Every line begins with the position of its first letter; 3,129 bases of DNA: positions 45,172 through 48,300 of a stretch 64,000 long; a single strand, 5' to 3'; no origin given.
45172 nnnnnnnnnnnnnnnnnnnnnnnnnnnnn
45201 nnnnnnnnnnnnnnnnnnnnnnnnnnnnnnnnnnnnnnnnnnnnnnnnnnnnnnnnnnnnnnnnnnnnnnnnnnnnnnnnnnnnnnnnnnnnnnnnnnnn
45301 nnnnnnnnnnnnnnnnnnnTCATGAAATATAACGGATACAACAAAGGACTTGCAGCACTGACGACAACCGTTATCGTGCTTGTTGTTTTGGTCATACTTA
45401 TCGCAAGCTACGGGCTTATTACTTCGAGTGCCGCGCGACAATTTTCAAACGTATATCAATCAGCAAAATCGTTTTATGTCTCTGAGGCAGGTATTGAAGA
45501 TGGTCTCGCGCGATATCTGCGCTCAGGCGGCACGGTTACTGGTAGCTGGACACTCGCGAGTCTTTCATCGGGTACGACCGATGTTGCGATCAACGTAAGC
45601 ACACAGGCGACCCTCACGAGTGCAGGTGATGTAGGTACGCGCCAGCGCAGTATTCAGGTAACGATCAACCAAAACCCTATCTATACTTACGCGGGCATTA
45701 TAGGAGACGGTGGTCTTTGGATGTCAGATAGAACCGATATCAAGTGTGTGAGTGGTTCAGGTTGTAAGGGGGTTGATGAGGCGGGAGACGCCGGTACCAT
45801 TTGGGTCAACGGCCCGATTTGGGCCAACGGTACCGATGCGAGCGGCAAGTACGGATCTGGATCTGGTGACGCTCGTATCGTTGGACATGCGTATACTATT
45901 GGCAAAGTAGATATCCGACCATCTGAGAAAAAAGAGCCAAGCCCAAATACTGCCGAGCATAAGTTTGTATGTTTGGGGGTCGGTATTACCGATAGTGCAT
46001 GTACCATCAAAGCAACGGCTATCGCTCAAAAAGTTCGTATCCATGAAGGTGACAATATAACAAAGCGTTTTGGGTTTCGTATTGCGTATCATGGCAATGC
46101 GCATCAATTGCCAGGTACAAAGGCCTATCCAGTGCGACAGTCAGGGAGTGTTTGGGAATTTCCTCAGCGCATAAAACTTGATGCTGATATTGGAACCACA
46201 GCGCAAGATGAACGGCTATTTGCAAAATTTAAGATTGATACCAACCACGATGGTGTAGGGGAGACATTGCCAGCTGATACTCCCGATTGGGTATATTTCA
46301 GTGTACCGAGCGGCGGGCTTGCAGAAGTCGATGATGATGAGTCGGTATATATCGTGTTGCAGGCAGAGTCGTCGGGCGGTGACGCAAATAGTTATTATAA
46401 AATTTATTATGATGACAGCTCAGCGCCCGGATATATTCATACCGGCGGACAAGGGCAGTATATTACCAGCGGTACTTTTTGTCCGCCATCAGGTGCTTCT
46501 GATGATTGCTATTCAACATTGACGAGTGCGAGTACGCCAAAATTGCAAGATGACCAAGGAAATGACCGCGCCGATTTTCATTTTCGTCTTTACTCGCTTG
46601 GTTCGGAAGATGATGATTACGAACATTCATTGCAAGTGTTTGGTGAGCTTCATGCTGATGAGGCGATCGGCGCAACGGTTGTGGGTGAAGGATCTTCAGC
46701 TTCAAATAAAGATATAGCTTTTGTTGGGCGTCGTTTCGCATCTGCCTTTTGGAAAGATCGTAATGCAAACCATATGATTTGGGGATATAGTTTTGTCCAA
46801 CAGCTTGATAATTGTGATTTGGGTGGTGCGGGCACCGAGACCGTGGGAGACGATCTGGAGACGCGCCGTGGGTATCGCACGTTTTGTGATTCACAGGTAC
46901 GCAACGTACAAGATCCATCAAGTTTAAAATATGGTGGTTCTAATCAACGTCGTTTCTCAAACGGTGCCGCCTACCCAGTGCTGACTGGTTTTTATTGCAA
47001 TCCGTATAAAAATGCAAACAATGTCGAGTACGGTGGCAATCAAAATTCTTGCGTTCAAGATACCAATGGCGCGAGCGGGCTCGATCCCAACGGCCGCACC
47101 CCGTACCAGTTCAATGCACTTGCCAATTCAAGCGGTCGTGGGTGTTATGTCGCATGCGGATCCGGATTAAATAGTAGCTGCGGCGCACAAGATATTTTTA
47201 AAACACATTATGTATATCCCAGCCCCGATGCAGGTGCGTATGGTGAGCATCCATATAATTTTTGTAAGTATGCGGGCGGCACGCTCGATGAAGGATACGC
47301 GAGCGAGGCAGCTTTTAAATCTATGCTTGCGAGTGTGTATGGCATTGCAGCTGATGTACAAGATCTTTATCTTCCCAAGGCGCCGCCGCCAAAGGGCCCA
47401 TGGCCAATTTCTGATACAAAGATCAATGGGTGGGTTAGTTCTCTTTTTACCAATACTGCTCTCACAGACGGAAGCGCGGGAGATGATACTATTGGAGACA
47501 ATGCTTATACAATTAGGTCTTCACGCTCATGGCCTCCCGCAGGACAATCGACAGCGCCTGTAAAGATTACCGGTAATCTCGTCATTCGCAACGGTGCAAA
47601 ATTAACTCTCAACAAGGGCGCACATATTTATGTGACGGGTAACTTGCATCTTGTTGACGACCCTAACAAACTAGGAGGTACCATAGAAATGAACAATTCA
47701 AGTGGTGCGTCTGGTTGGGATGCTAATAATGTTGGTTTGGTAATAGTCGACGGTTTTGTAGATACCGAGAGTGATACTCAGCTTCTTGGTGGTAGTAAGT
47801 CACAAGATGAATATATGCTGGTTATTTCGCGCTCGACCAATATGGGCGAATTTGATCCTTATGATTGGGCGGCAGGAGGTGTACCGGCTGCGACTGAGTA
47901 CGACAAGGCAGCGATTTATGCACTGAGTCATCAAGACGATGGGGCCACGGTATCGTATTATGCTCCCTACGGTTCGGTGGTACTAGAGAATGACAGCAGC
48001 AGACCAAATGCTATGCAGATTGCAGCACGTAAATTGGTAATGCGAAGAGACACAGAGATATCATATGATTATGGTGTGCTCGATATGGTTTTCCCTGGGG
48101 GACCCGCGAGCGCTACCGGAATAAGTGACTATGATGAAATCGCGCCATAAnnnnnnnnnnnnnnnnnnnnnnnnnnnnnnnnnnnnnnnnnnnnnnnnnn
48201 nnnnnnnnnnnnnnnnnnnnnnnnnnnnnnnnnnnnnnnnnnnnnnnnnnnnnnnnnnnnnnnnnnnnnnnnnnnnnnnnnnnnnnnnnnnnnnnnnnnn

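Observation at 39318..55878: Type IV pilus locus: HK/RR-pilB-pilC-six prepilin-like genes (two ~940-aa PilX_N giants, one LamG-pilin)-pilMNO, with no secretin, prepilin peptidase or PilT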

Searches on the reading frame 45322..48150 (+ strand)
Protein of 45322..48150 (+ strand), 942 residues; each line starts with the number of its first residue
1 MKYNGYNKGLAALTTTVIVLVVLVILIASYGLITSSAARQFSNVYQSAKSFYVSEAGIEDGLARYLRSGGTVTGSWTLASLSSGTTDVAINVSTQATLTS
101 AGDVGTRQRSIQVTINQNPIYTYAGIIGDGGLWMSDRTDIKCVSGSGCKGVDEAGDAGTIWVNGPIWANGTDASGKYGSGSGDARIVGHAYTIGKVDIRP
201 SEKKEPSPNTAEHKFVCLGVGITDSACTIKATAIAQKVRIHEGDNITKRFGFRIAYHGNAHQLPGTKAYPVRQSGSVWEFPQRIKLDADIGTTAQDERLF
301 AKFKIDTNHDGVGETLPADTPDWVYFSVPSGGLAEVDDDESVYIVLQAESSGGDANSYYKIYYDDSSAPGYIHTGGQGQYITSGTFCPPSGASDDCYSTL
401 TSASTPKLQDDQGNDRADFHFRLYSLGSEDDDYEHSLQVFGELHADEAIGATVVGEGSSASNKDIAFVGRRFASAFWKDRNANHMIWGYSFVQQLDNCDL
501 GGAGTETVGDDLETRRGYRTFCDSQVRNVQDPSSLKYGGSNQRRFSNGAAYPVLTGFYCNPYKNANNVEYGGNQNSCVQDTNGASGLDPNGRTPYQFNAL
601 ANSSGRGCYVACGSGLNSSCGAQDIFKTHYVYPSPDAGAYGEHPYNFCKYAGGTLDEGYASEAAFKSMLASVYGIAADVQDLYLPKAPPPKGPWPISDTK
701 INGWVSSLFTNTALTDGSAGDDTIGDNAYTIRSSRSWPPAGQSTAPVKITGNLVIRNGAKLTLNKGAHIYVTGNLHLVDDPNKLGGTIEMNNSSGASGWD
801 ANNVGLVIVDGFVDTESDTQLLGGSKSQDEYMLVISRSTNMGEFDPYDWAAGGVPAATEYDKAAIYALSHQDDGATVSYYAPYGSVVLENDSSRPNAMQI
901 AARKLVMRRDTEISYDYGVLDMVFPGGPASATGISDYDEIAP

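Call 4: search_protein_families(library=pfam, max_evalue=0.01, proteins=[window:45322-48150:+])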
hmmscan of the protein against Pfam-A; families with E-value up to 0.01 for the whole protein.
window:45322-48150:+ (942 aa): 0 families

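Call 6: search_protein_families(library=pfam, max_evalue=1, proteins=[window:45322-48150:+])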
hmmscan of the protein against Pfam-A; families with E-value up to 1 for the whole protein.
window:45322-48150:+ (942 aa): 1 family
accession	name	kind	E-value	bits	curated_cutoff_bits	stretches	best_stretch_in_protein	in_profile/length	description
PF14341.11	PilX_N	-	0.19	12.2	25.5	1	8-59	1-51/51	PilX N-terminal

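Call 13: find_homologous_proteins(query=window:45322-48150:+)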
Query window:45322-48150:+ (942 aa): 10 proteins with E <= 0.001 among 8000 candidates.
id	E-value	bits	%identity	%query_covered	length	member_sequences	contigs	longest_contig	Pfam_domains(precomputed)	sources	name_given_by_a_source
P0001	0.0e+0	2168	100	100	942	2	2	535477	-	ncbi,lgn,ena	-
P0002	0.0e+0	1362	65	100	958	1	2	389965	-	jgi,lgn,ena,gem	-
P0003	0.0e+0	1360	65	100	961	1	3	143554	-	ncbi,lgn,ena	ncbi:MAG: hypothetical protein AAB417_00670 [Patescibacteria group bacterium]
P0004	0.0e+0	1350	66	100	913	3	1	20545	-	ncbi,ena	-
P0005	0.0e+0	1078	55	99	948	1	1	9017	-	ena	-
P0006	1.9e-296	1004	68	70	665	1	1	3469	-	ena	-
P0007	6.5e-254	863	47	99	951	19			-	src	-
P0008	8.0e-249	847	47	100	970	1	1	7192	-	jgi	jgi:hypothetical protein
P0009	3.4e-181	623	46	73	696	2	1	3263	-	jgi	-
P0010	6.9e-137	476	48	53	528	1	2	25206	-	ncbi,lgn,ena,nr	ncbi:MAG: hypothetical protein EXS68_01430 [Candidatus Ryanbacteria bacterium]|nr:hypothetical prote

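Call 21: find_encoding_contigs(protein=P0001, flank=10000, max_places=3)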
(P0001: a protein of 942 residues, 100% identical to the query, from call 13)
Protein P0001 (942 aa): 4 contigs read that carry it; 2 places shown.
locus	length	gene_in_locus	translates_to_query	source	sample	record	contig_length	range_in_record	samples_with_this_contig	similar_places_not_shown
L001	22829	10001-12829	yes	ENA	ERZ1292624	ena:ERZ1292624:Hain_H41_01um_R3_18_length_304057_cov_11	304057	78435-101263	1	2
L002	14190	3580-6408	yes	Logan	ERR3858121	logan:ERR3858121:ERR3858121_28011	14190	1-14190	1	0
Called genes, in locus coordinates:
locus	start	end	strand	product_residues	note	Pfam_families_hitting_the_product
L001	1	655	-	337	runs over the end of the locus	PF05697:Trigger_N, PF05698:Trigger_C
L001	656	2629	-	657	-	PF03030:H_PPase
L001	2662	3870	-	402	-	PF08529:NusA_N, PF00575:S1 (faint), PF13184:KH_NusA_1st, PF26594:KH_NusA_2nd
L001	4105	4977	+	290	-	PF00512:HisKA, PF02518:HATPase_c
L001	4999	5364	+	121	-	PF00072:Response_reg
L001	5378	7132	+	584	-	PF05157:MshEN, PF00437:T2SSE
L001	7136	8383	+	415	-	PF28597:T2SSF_N (weak), PF00482:T2SSF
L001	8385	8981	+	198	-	-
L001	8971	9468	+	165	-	-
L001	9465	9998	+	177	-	-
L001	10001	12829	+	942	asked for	-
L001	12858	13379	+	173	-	-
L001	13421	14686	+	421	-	PF07953:Toxin_R_bind_N (weak), PF13385:Laminin_G_3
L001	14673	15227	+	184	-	-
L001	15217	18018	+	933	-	-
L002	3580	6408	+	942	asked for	-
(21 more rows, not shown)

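Call 22: find_encoding_contigs(protein=P0002, flank=10000, max_places=1)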
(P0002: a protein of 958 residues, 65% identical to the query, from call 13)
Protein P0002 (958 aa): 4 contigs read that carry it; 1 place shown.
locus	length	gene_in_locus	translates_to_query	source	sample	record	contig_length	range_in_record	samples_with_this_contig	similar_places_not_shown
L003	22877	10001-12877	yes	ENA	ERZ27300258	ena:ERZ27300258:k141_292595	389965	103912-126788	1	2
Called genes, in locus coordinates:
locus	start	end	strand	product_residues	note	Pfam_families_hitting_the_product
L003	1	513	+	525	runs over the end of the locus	PF01676:Metalloenzyme, PF06415:iPGM_N, PF01663:Phosphodiest (weak)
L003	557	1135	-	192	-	PF00574:CLP_protease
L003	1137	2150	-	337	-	PF05697:Trigger_N, PF05698:Trigger_C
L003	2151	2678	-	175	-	PF00719:Pyrophosphatase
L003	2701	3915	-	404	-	PF08529:NusA_N, PF00575:S1 (faint), PF13184:KH_NusA_1st, PF26594:KH_NusA_2nd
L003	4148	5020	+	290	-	PF00512:HisKA, PF02518:HATPase_c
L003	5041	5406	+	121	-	PF00072:Response_reg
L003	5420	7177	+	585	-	PF05157:MshEN, PF00437:T2SSE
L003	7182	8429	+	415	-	PF00482:T2SSF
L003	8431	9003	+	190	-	-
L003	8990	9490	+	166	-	-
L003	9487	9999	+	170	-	PF07963:N_methyl (weak)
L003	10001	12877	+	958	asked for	-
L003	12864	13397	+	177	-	-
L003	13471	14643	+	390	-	PF07963:N_methyl (weak), PF13385:Laminin_G_3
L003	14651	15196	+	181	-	-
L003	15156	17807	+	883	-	-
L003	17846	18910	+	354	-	PF11104:PilM_2, PF14450:FtsA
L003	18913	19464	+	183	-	PF05137:PilN (weak)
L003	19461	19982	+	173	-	-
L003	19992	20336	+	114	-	-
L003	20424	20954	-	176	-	PF00929:RNase_T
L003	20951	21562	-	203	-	PF02163:Peptidase_M50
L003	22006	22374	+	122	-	-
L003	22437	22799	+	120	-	-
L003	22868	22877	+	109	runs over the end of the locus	-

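Call 23: find_encoding_contigs(protein=P0010, flank=10000, max_places=1)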
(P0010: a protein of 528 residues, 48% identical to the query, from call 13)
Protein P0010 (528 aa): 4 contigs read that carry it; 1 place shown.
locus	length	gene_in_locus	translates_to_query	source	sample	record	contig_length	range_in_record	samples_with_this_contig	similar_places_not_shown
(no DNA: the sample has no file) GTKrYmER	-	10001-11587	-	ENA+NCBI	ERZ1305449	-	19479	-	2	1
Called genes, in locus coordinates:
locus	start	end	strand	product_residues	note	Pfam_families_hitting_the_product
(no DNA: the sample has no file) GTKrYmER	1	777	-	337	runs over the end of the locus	PF05697:Trigger_N, PF05698:Trigger_C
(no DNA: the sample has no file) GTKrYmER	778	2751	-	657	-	PF03030:H_PPase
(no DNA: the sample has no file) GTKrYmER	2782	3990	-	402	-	PF08529:NusA_N, PF13184:KH_NusA_1st, PF26594:KH_NusA_2nd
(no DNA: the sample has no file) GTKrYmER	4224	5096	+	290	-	PF00512:HisKA, PF02518:HATPase_c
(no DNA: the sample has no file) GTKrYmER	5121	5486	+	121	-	PF00072:Response_reg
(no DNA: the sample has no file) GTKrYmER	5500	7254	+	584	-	PF05157:MshEN, PF00437:T2SSE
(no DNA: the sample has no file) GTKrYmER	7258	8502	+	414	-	PF28597:T2SSF_N (weak), PF00482:T2SSF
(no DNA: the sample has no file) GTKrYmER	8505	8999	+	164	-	-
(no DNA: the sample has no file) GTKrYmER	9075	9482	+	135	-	-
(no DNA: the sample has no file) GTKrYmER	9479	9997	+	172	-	-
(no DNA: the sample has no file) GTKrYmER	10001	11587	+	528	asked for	-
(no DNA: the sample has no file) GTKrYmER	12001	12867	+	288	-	-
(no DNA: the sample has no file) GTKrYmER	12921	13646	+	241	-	PF07963:N_methyl (weak)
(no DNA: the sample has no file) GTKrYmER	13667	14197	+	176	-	-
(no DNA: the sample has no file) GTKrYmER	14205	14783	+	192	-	-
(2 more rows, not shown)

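Call 34: find_encoding_contigs(protein=P0003, flank=10000, max_places=1)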
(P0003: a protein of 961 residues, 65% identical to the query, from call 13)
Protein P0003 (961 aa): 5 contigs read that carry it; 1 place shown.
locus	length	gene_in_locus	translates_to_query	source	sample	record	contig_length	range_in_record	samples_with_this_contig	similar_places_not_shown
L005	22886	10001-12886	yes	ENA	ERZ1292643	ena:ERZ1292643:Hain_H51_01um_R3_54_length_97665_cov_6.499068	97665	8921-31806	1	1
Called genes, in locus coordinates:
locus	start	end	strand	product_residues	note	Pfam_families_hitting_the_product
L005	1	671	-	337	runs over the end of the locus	PF05697:Trigger_N, PF05698:Trigger_C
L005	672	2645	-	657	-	PF03030:H_PPase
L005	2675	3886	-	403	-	PF08529:NusA_N, PF00575:S1 (faint), PF13184:KH_NusA_1st, PF26594:KH_NusA_2nd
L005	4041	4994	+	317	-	PF00512:HisKA, PF02518:HATPase_c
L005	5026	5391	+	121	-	PF00072:Response_reg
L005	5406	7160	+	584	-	PF05157:MshEN, PF00437:T2SSE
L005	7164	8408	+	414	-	PF00482:T2SSF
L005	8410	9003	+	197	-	-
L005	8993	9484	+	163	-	-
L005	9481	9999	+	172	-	-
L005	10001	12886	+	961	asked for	-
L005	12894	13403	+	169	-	-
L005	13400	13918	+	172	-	PF07963:N_methyl (weak)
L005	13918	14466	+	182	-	-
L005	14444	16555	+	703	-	-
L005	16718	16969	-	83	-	-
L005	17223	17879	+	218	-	PF01797:Y1_Tnp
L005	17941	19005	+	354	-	PF11104:PilM_2, PF14450:FtsA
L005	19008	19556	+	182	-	-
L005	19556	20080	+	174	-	-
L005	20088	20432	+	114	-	-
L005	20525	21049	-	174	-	PF00929:RNase_T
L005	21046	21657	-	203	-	PF02163:Peptidase_M50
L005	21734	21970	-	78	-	-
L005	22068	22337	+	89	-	-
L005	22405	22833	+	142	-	-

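Call 35: find_encoding_contigs(protein=P0004, flank=10000, max_places=1)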
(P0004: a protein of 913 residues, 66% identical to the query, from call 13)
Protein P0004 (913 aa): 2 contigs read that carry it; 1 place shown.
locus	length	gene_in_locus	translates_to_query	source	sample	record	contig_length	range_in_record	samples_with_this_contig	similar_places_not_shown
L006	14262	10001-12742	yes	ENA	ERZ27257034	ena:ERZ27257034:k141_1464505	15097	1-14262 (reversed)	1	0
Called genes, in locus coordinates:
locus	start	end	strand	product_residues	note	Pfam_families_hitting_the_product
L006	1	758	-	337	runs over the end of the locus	PF05697:Trigger_N, PF05698:Trigger_C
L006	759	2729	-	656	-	PF03030:H_PPase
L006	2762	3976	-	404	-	PF08529:NusA_N, PF00575:S1 (faint), PF13184:KH_NusA_1st, PF26594:KH_NusA_2nd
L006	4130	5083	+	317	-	PF00512:HisKA, PF02518:HATPase_c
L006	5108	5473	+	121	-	PF00072:Response_reg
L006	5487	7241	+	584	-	PF05157:MshEN, PF00437:T2SSE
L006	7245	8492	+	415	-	PF28597:T2SSF_N, PF00482:T2SSF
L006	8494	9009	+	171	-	-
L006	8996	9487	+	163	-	-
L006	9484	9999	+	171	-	PF07963:N_methyl (weak)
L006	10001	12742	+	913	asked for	-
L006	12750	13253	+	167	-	-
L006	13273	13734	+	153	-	-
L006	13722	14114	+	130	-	PF07963:N_methyl (weak)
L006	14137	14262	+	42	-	?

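Call 36: search_protein_representatives(alignment_id=A1)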
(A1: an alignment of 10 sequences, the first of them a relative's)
Query: 10 sequences, 929 profile positions. Proteins with E-value up to 0.001 (for the whole library): 581; up to 1e-10: 155; up to 1e-30: 6. The best 150 are listed.
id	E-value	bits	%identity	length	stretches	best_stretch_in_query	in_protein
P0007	0.0e+00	1517.6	-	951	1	3-929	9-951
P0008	0.0e+00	1451.2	-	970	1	3-929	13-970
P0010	5.8e-249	845.3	-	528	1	3-517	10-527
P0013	6.4e-182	623.5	-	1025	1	8-927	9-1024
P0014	1.6e-149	516.2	-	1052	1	5-927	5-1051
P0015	6.3e-80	285.9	-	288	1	660-929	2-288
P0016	1.9e-26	109.0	-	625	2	4-200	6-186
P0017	5.3e-25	104.2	-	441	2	16-195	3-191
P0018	5.7e-24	100.8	-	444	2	5-208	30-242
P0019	4.2e-23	97.9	-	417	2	3-142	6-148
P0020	4.4e-23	97.8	-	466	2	5-143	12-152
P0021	9.3e-23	96.7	-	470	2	4-168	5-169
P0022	1.3e-22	96.3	-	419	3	4-191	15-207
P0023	5.2e-22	94.3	-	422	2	6-192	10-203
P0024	5.4e-22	94.2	-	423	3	4-181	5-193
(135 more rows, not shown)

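Call 38: predict_structure(alignment_id=A1)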
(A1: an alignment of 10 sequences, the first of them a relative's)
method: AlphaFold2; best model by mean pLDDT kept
length: 942 residues; sequences in the alignment: 10
mean_pLDDT: 37.3   pTM: 0.33
mean pLDDT of the five models: 37.3, 35.9, 34.9, 33.0, 31.6
residues with pLDDT >= 90: 4; 70-90: 116; 50-70: 81; < 50: 741
segments of 3 or more residues with pLDDT < 50: 1-12, 28-662, 673-675, 678-695, 793-802, 843-860, 872-875, 892-898, 909-942
pLDDT, mean of each block of 10 residues (from residue 1): 36 58 56 30 27 23 30 27 22 21 21 22 28 39 35 32 38 26 35 33 26 37 40 23 23 29 27 26 24 28 33 32 24 24 25 33 29 22 25 25 26 24 22 22 22 24 23 21 21 19 20 21 19 24 21 20 20 20 23 23 30 32 35 31 29 33 53 47 32 52 77 79 80 79 70 87 78 86 79 41 70 79 62 80 43 36 66 59 69 48 56 36 24 21 22
secondary structure, 60 per line:
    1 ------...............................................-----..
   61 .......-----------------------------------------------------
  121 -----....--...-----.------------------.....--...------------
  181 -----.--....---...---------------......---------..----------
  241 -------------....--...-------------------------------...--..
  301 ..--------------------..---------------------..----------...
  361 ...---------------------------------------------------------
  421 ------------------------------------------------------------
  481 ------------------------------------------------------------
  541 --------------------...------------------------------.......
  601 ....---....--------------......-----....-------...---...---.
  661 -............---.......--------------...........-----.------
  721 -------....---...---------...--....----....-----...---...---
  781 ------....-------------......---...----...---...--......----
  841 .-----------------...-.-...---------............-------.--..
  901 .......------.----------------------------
elements in order (helices of 4 or more, strands of 3 or more residues): H7-53 H59-67 E126-129 E132-134 E159-163 E166-168 E189-192 E196-198 E214-219 E254-257 H299-302 E358-363 H594-604 E608-611 E626-631 H637-640 E654-656 H662-673 H677-683 H698-708 E728-731 E735-737 E747-749 E752-755 E760-763 E769-771 E775-777 E787-790 E804-809 E813-815 E820-822 E831-836 E865-867 E877-888 E899-907

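Call 39: search_protein_families(library=pfam, alignment_id=A2, max_evalue=0.01)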
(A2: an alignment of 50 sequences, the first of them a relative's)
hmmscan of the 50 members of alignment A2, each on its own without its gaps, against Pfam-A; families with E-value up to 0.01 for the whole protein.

A. member 1, P0001 (942 aa): 0 families

B. families by the number of members that match (of 50 scanned): 8 families
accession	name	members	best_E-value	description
PF14341.11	PilX_N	14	1.7e-10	PilX N-terminal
PF18886.6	DUF5649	6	4.2e-05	Repeats of unknown function (DUF5649)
PF23981.1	DUF7305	3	0.00035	Domain of unknown function (DUF7305)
PF04519.19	Bactofilin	2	0.0022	Polymer-forming cytoskeletal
PF13313.11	DUF4082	1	0.0002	Domain of unknown function (DUF4082)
PF20042.4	DUF6444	1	0.00046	Family of unknown function (DUF6444)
PF13005.12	zf-IS66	1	0.00087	zinc-finger binding domain of transposase IS66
PF05751.16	FixH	1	0.0018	FixH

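Call 54: predict_structure(alignment_id=A2)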
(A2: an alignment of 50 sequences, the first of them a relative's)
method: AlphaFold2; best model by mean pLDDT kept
length: 942 residues; sequences in the alignment: 50
mean_pLDDT: 66.4   pTM: 0.59
mean pLDDT of the five models: 66.4, 63.9, 63.1, 62.4, 61.0
residues with pLDDT >= 90: 200; 70-90: 286; 50-70: 160; < 50: 296
segments of 3 or more residues with pLDDT < 50: 175-179, 201-211, 287-317, 426-433, 458-465, 469-660, 679-685, 796-801, 855-859, 920-931
pLDDT, mean of each block of 10 residues (from residue 1): 67 92 94 92 93 94 81 88 87 89 94 74 81 90 75 73 86 48 84 77 43 79 90 89 60 87 81 59 49 39 40 43 73 65 86 82 75 80 81 71 86 85 59 66 82 66 48 32 32 29 32 34 29 33 29 27 38 31 35 30 30 35 31 34 30 42 63 57 56 83 84 56 66 85 78 91 86 92 87 53 81 91 73 92 68 46 85 78 93 73 92 71 44 79 84
secondary structure, 60 per line:
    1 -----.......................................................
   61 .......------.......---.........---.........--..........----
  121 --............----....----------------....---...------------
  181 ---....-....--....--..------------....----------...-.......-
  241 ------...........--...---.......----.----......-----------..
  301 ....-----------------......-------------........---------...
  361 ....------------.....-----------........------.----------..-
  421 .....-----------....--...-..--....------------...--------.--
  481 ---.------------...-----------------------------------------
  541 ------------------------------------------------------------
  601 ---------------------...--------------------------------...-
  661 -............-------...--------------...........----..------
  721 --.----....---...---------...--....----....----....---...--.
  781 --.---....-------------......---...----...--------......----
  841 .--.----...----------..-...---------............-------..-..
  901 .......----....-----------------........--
elements in order (helices of 4 or more, strands of 3 or more residues): H6-67 E74-80 E84-92 E96-104 E107-116 E123-134 E139-142 E159-162 E166-168 E184-187 E189-192 E195-198 E215-218 E229-231 E233-239 E247-257 E266-272 E282-287 E299-304 E322-327 E341-348 E358-364 E377-381 H393-400 E421-425 E437-440 E443-445 E451-454 E467-469 H662-673 H698-708 E728-731 E735-737 E747-749 E752-755 E760-763 E768-771 E775-777 E787-790 E804-809 E813-815 E820-822 E831-836 E865-867 E877-888 E899-907 E912-915 E933-940
